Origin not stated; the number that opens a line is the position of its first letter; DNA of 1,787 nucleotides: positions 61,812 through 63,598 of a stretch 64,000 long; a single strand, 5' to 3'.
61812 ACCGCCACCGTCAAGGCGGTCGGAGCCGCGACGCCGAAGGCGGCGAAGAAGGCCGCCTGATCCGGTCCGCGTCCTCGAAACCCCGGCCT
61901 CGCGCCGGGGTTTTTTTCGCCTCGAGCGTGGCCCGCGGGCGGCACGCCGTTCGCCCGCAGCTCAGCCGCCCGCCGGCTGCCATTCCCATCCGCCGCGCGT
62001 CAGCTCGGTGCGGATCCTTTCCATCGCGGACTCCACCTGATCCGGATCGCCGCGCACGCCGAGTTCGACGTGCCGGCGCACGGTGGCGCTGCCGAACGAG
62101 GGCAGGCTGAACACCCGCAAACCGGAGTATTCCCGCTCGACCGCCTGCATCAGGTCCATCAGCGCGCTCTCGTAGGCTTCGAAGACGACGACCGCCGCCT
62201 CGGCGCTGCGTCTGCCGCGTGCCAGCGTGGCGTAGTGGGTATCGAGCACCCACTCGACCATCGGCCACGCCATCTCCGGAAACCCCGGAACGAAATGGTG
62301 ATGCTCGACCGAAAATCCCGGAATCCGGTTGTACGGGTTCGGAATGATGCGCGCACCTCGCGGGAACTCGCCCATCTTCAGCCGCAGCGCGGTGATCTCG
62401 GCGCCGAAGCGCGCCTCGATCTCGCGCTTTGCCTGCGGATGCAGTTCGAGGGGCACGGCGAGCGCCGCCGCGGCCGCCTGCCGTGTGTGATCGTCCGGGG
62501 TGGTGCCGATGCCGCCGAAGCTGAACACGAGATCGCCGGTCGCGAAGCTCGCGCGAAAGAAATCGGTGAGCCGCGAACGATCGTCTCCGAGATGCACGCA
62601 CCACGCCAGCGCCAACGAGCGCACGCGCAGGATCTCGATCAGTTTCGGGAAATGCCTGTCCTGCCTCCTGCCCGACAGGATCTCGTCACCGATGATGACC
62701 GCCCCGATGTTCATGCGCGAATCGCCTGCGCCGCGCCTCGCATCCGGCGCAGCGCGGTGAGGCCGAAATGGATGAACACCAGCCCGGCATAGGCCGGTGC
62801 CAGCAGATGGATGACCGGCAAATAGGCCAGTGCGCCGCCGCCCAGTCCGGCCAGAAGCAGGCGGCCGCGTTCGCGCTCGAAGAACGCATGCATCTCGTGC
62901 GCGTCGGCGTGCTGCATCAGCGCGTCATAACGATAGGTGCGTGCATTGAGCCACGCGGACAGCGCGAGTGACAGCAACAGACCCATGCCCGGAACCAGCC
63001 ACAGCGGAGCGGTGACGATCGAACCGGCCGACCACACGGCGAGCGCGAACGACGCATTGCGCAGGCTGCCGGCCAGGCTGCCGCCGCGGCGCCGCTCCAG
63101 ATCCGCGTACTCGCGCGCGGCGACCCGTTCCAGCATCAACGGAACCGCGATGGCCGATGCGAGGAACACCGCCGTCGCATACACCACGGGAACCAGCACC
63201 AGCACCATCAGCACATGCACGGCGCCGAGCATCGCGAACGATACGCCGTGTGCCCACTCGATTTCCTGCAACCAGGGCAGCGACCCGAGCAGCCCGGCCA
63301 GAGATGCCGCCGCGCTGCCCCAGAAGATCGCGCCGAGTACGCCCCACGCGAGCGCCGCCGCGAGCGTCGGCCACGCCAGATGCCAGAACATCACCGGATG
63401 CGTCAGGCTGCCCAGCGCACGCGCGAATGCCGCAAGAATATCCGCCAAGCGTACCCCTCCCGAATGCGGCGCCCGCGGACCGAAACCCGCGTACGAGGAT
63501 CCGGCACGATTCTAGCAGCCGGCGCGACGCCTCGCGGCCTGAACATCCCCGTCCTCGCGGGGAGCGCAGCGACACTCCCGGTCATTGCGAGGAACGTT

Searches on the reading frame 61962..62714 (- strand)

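Call 36: search_protein_families(library=pfam, proteins=[window:61962-62714:-], max_evalue=0.00001)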
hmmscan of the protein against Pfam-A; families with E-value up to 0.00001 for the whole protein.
window:61962-62714:- (250 aa): 1 family
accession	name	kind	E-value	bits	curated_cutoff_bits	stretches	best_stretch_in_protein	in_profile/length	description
PF00994.29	MoCF_biosynth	-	1.2e-23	83.9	26.6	1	6-157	3-138/144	Probable molybdopterin binding domain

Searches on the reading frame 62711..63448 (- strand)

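Call 36: search_protein_families(library=pfam, proteins=[window:62711-63448:-], max_evalue=0.00001)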
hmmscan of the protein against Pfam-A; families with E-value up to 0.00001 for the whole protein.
window:62711-63448:- (245 aa): 1 family
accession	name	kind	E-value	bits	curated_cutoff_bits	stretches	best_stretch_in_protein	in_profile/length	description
PF07264.17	EI24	-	4.4e-24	86.2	32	1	7-218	1-199/199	Sulfate transporter CysZ/Etoposide-induced protein 2.4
